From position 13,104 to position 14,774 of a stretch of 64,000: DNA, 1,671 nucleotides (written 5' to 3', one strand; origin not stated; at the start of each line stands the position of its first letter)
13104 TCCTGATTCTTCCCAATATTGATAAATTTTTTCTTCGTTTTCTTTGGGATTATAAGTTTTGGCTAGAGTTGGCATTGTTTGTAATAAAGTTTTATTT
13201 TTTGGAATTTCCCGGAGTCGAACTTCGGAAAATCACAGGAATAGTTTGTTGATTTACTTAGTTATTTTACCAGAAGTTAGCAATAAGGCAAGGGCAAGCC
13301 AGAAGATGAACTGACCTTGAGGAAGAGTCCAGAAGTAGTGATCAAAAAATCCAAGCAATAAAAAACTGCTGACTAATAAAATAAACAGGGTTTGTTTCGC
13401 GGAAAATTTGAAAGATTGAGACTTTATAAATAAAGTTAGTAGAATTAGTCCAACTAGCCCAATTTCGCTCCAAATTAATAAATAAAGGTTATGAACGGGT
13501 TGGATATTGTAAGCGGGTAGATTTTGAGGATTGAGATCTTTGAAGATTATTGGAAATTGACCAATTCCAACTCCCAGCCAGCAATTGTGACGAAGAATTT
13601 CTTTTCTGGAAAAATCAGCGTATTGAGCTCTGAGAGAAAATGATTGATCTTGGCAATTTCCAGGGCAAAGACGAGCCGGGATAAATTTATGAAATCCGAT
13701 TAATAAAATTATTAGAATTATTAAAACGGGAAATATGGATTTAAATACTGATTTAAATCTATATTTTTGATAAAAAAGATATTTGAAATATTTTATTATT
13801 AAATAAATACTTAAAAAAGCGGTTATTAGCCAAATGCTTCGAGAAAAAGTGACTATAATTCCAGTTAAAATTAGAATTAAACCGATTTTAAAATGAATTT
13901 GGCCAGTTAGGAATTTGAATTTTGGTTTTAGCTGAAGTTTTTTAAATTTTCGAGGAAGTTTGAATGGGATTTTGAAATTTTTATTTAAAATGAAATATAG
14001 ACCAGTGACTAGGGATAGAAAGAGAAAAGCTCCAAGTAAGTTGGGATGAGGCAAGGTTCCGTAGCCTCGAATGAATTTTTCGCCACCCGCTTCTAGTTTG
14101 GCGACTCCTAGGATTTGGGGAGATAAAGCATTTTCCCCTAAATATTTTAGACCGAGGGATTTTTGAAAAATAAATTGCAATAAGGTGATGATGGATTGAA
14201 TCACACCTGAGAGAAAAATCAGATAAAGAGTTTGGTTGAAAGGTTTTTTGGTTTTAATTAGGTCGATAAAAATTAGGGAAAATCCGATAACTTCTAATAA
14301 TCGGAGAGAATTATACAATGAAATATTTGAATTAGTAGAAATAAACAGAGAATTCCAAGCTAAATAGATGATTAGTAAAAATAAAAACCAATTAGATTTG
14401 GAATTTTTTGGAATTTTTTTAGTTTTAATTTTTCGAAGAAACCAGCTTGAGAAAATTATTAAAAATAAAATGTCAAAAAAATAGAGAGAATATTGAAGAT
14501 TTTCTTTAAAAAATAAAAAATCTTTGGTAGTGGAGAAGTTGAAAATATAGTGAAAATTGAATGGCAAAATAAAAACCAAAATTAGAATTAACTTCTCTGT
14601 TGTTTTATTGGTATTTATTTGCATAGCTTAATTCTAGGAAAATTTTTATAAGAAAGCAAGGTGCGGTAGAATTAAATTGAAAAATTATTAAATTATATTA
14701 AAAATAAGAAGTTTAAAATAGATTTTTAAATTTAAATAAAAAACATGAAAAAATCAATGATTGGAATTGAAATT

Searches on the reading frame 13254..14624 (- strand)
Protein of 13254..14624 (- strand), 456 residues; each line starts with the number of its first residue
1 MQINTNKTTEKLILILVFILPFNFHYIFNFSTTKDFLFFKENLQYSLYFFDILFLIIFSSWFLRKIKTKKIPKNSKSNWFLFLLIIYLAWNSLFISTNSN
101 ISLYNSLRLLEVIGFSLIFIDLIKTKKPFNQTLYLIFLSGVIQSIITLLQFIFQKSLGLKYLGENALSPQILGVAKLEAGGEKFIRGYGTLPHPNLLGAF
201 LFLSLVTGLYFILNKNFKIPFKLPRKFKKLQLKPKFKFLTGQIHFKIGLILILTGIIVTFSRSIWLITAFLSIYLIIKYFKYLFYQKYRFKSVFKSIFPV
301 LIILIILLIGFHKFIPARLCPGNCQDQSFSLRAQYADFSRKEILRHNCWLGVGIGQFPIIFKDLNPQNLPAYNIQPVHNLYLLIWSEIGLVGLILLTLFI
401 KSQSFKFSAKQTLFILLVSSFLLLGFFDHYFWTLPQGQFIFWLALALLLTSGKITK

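Call 14: search_protein_families(library=pfam, proteins=[window:13254-14624:-], max_evalue=0.001)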
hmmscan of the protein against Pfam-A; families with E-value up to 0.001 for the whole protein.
window:13254-14624:- (456 aa): 1 family
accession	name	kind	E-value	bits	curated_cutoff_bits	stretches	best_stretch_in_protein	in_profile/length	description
PF04932.20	Wzy_C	-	7.9e-15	55.4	31.7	1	248-396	2-148/149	O-Antigen ligase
